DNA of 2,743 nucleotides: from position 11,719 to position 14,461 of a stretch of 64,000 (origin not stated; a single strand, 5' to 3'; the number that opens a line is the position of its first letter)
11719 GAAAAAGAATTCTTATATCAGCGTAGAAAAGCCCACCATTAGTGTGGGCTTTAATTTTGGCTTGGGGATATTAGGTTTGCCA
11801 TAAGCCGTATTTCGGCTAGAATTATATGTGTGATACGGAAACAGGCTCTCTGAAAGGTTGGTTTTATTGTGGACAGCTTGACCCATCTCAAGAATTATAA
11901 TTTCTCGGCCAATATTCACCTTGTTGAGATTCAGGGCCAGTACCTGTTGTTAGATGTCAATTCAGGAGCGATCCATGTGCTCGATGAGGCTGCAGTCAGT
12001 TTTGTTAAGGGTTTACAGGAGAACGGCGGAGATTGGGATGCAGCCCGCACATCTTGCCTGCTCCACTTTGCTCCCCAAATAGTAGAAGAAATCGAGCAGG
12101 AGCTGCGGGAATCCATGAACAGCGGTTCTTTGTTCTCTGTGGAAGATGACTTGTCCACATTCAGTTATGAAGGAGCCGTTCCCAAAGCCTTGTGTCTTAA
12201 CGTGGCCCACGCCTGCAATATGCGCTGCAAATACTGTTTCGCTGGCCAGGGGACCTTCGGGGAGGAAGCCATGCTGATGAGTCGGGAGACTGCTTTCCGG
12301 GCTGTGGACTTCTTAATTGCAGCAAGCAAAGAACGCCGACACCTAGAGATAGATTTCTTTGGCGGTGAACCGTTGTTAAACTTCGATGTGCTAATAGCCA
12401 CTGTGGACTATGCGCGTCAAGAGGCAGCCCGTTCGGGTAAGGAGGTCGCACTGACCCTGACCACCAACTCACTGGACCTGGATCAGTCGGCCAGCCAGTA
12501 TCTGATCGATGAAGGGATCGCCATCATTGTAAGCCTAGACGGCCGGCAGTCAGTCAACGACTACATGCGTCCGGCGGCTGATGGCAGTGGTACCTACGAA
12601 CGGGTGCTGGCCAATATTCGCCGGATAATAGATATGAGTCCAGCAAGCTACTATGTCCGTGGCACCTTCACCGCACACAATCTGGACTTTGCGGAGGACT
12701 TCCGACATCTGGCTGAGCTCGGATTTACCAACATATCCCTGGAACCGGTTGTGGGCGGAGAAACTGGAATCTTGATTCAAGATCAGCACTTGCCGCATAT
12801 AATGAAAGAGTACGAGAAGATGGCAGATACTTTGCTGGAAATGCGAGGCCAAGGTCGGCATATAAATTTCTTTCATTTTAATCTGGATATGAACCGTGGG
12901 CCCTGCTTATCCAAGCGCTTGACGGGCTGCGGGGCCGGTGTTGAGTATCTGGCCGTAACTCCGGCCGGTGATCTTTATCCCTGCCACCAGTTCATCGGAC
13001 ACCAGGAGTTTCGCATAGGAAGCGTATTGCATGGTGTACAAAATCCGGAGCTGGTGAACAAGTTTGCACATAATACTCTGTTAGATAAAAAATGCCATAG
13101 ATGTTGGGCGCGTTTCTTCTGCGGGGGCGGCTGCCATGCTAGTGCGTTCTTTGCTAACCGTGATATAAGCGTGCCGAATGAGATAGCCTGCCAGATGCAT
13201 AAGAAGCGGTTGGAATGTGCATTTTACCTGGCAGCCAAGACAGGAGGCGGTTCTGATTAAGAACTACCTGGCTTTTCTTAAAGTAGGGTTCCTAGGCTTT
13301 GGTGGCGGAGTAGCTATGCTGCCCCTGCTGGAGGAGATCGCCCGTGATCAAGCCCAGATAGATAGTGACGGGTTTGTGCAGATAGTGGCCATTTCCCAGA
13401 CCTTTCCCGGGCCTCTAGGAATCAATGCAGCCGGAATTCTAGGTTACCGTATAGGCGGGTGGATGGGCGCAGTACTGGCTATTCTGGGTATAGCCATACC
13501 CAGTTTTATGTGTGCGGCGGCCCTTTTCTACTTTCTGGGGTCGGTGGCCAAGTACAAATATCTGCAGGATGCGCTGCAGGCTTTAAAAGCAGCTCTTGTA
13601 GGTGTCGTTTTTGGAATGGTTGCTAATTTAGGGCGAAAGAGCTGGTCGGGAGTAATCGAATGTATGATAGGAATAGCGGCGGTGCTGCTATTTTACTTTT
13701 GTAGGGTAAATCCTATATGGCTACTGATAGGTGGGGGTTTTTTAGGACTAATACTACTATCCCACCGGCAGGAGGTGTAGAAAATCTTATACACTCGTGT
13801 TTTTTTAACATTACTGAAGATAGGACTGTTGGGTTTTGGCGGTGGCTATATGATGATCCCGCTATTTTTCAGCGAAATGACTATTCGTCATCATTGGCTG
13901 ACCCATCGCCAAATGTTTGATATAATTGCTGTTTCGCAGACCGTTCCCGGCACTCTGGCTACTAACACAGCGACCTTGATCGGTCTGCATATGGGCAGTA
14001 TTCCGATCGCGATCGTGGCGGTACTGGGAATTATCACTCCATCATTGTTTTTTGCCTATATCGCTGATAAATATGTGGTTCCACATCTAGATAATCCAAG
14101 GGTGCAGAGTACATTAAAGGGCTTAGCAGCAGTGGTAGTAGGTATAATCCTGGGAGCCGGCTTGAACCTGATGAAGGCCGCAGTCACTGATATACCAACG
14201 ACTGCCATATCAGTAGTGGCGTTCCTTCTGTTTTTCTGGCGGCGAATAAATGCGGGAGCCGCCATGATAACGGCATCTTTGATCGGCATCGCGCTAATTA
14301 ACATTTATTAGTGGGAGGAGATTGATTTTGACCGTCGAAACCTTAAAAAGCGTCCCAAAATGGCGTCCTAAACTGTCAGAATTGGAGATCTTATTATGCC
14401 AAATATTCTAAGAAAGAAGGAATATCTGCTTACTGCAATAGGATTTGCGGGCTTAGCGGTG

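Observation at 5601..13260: SCIFF precursor and its probable radical-SAM maturase are split by ~6 kb (repeat, terminator and tandem MCP genes)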

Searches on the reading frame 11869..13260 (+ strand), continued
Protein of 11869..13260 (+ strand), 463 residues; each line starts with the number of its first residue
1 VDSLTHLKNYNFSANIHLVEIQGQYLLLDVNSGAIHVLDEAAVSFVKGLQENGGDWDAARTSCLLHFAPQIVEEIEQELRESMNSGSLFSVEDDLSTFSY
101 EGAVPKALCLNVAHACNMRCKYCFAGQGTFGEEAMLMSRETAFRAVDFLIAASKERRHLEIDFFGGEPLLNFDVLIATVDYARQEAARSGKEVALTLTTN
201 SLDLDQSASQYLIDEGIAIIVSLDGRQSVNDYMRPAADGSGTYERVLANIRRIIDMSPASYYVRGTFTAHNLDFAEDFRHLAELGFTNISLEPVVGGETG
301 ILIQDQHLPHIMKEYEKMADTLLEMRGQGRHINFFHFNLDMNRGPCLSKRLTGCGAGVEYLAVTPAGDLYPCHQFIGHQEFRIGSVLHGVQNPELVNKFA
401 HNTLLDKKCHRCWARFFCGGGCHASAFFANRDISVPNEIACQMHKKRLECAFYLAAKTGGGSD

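Call 48: search_solved_structures(query=window:11869-13260:+, max_evalue=1e-10, show_alignments=1)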
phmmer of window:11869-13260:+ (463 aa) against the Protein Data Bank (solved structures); distinct sequences matched with E-value up to 1e-10: 3.
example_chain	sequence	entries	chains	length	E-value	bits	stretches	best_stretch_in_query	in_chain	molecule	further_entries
5wgg_A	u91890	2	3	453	3e-126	425.1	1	11-456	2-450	Radical SAM domain protein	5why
8vpo_A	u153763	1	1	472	2.4e-14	56.2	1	103-446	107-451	Radical SAM core domain-containing protein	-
9gm3_A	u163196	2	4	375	6.4e-11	44.9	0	109-258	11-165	ChlB radical SAM domain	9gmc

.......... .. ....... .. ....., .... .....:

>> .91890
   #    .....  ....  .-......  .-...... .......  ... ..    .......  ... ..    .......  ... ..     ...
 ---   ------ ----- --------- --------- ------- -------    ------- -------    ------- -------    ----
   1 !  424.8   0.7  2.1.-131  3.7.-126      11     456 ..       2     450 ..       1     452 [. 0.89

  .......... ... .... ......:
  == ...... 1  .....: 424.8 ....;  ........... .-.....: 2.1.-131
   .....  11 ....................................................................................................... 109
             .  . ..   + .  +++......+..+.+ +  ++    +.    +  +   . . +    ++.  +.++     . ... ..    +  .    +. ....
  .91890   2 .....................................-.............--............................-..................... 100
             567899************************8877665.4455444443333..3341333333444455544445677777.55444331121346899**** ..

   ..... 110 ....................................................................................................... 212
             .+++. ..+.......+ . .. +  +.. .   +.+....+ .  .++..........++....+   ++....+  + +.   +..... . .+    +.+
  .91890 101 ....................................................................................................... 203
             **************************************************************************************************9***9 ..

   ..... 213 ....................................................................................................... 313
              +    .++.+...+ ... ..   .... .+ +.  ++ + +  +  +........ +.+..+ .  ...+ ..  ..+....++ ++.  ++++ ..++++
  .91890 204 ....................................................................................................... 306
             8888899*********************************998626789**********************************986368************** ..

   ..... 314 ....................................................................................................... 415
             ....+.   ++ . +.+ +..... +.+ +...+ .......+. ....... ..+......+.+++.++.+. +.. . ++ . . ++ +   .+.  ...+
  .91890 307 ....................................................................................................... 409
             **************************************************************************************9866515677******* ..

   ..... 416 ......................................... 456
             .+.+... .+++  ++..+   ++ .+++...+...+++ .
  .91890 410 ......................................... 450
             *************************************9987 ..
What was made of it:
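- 11869..13260 (+): scfB, the SCIFF thioether-forming radical SAM/SPASM maturase. CteB 5WGG E = 3e-126 over residues 11-456 (call 48).
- On ScfB SCIFF maturase (TIGR03974): C116-NMR-C120-KY-C123, aligned with the motif of CteB (call 48). All C-terminal cysteines align with those of CteB (call 48). This is a sequence alignment only; no structure was predicted (call 48).
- ScfB aligns full-length with CteB, with all cluster cysteines conserved (call 48).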

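Call 70: find_encoding_contigs(protein=P0007, flank=10000, max_places=2)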
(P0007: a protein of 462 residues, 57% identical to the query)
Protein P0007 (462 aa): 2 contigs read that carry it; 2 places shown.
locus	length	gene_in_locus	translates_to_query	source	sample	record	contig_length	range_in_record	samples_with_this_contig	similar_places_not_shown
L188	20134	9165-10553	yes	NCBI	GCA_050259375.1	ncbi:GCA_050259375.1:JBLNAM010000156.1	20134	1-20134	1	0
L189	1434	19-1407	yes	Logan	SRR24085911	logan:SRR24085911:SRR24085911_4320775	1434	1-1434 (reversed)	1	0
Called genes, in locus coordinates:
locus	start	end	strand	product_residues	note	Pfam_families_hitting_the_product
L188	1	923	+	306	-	PF02127:Peptidase_M18, PF05343:Peptidase_M42 (faint)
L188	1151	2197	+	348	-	-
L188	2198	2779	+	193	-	PF01206:TusA, PF02635:DsrE (faint)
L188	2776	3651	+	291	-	PF21088:MS_channel_1st (weak), PF00924:MS_channel_2nd, PF21082:MS_channel_3rd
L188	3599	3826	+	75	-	PF06107:DUF951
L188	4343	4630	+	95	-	PF01250:Ribosomal_S6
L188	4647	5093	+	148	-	PF00436:SSB, PF22657:SSB_1 (weak)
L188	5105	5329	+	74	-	PF01084:Ribosomal_S18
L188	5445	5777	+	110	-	PF12643:MazG-like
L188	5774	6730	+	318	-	PF09991:DUF2232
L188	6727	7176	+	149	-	PF01281:Ribosomal_L9_N, PF03948:Ribosomal_L9_C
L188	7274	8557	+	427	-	PF00709:Adenylsucc_synt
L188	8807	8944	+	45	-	PF13165:SCIFF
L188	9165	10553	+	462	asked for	PF13353:Fer4_12, PF04055:Radical_SAM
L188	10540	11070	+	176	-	PF02417:Chromate_transp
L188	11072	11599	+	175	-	PF02417:Chromate_transp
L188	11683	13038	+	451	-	PF01476:LysM, PF07501:G5, PF01551:Peptidase_M23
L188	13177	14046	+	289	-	PF13485:Peptidase_MA_2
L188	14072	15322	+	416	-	PF00275:EPSP_synthase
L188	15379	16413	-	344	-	PF13426:PAS_9 (faint)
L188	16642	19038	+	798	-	PF00403:HMA, PF00122:E1-E2_ATPase, PF00702:Hydrolase, PF08282:Hydrolase_3 (faint)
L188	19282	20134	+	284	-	PF00089:Trypsin, PF13365:Trypsin_2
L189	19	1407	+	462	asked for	PF13353:Fer4_12, PF04055:Radical_SAM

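Call 71: find_encoding_contigs(protein=P0008, flank=10000, max_places=2)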
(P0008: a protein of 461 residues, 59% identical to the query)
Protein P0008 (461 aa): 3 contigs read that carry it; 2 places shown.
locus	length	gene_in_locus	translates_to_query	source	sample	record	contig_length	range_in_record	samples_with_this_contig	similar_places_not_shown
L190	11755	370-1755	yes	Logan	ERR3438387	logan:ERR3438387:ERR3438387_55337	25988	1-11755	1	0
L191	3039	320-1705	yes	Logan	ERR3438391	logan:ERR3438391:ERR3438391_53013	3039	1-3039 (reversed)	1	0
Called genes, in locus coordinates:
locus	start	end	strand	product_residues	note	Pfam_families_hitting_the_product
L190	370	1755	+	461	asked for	PF04055:Radical_SAM, PF13353:Fer4_12, PF13186:SPASM (faint)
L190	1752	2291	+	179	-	PF02417:Chromate_transp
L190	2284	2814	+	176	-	PF02417:Chromate_transp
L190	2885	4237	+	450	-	PF01476:LysM, PF07501:G5, PF01551:Peptidase_M23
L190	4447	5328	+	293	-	PF13485:Peptidase_MA_2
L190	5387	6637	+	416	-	PF00275:EPSP_synthase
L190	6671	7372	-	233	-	-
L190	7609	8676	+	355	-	PF00089:Trypsin, PF13365:Trypsin_2, PF13180:PDZ_2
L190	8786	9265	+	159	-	PF02590:SPOUT_MTase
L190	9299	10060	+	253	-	PF14268:YoaP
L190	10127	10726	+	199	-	PF13527:Acetyltransf_9 (weak), PF00583:Acetyltransf_1, PF13508:Acetyltransf_7 (weak)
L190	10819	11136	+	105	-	PF06865:Ppnp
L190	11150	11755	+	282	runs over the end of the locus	PF04072:LCM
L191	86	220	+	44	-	PF13165:SCIFF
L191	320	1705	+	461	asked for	PF04055:Radical_SAM, PF13353:Fer4_12, PF13186:SPASM (faint)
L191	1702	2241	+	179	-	PF02417:Chromate_transp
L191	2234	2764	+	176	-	PF02417:Chromate_transp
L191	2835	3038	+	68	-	?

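Call 76: search_protein_families(library=ncbifam, proteins=[L056:10001-11317:+, L068:10001-11317:+, L073:10001-11332:+, L066:5197-6564:+, L069:9980-11368:+, L082:4088-5479:+], max_evalue=1e-100)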
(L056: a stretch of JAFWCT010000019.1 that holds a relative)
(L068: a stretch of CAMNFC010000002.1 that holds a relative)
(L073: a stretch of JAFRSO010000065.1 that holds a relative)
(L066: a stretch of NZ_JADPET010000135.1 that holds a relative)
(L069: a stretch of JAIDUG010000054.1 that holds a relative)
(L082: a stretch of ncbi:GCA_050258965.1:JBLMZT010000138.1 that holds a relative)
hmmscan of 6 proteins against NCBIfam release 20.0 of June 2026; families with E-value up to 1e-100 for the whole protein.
L056:10001-11317:+ (439 aa): 2 families
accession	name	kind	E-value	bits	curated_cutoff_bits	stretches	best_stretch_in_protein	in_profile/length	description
TIGR03974.1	rSAM_six_Cys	equivalog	2.9e-172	573.6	425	1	1-438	1-450/451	thioether cross-link-forming SCIFF peptide maturase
NF040492.1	not_ScfB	exception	8.3e-155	516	855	1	1-438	4-449/450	ScfB-related radical SAM/SPASM orphan maturase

L068:10001-11317:+ (439 aa): 2 families
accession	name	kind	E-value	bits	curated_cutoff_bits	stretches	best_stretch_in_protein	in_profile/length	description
TIGR03974.1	rSAM_six_Cys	equivalog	6.4e-175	582.3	425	1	1-438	1-450/451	thioether cross-link-forming SCIFF peptide maturase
NF040492.1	not_ScfB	exception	1.5e-156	521.8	855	1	1-438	4-449/450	ScfB-related radical SAM/SPASM orphan maturase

L073:10001-11332:+ (444 aa): 2 families
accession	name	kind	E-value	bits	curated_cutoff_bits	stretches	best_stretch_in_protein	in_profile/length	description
TIGR03974.1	rSAM_six_Cys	equivalog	1.3e-172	574.7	425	1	1-438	1-450/451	thioether cross-link-forming SCIFF peptide maturase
NF040492.1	not_ScfB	exception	6.1e-152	506.6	855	1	1-438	4-449/450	ScfB-related radical SAM/SPASM orphan maturase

L066:5197-6564:+ (455 aa): 2 families
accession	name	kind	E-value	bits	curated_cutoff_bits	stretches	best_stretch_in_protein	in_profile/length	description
TIGR03974.1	rSAM_six_Cys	equivalog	1.7e-218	726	425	1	2-448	1-450/451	thioether cross-link-forming SCIFF peptide maturase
NF040492.1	not_ScfB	exception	2.8e-185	616.5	855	1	2-448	4-449/450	ScfB-related radical SAM/SPASM orphan maturase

L069:9980-11368:+ (462 aa): 2 families
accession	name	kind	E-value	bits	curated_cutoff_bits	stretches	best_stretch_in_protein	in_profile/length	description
TIGR03974.1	rSAM_six_Cys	equivalog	4.8e-217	721.2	425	1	8-453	1-450/451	thioether cross-link-forming SCIFF peptide maturase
NF040492.1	not_ScfB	exception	7e-177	588.8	855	1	6-453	2-449/450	ScfB-related radical SAM/SPASM orphan maturase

L082:4088-5479:+ (463 aa): 2 families
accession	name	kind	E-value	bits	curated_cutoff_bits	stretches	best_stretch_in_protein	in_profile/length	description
TIGR03974.1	rSAM_six_Cys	equivalog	1.3e-152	508.8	425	1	17-456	2-450/451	thioether cross-link-forming SCIFF peptide maturase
NF040492.1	not_ScfB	exception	1.9e-133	445.7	855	1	16-455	4-448/450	ScfB-related radical SAM/SPASM orphan maturase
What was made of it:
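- Closest known: Other split or uncoupled ScfB loci found here. Same: All have a bona fide ScfB by TIGR03974 (call 76) with scfA not adjacent.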

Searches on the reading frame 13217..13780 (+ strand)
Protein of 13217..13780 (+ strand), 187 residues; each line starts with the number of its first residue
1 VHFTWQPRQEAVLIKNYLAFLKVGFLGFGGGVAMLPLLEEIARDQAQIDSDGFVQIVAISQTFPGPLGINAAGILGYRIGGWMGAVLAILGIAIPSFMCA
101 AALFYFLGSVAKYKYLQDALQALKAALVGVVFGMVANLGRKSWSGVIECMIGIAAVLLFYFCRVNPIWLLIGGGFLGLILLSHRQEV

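Call 3: search_protein_families(library=ncbifam, proteins=[window:13217-13780:+], max_evalue=0.01)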
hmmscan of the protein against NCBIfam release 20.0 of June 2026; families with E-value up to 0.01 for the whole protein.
window:13217-13780:+ (187 aa): 4 families
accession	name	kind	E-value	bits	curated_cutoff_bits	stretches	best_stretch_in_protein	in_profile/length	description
TIGR00937.1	2A51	subfamily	4.3e-22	79.2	171.7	1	17-177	207-368/368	chromate efflux transporter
NF053759.1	ChrTpChrBBac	equivalog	7e-19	68.2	250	1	18-160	6-152/180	chromate efflux transporter ChrB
NF053760.1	ChrTpChrABac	equivalog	8.7e-14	52.1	250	1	13-177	3-171/178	chromate efflux transporter ChrA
NF045471.1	Opp3B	equivalog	0.0045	16.4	480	0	83-110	130-157/308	oligopeptide ABC transporter permease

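Call 4: search_protein_families(library=pfam, proteins=[window:13217-13780:+], max_evalue=0.01)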
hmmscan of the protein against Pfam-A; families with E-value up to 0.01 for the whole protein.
window:13217-13780:+ (187 aa): 1 family
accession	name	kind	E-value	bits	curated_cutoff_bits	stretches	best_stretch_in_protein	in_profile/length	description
PF02417.20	Chromate_transp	-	4.8e-37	128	28.6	1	17-178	4-166/166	Chromate transporter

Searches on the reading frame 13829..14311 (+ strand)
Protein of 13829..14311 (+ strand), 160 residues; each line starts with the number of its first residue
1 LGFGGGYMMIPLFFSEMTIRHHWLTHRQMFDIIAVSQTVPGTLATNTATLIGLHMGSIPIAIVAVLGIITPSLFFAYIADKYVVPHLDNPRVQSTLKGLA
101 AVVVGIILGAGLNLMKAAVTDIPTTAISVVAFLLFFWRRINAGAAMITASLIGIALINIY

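Call 3: search_protein_families(library=ncbifam, proteins=[window:13829-14311:+], max_evalue=0.01)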
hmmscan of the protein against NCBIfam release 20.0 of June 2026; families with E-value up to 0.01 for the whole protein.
window:13829-14311:+ (160 aa): 3 families
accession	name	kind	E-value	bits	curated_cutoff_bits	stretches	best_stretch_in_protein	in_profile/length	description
TIGR00937.1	2A51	subfamily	3.3e-22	79.6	171.7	1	3-153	218-368/368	chromate efflux transporter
NF053760.1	ChrTpChrABac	equivalog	2.1e-13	50.8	250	1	1-152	16-170/178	chromate efflux transporter ChrA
NF053759.1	ChrTpChrBBac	equivalog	1.4e-12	47.7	250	1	1-144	14-160/180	chromate efflux transporter ChrB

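Call 4: search_protein_families(library=pfam, proteins=[window:13829-14311:+], max_evalue=0.01)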
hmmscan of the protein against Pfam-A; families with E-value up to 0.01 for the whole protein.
window:13829-14311:+ (160 aa): 1 family
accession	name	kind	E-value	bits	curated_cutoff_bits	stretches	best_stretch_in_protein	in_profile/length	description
PF02417.20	Chromate_transp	-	5.7e-35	121.2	28.6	1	2-154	14-166/166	Chromate transporter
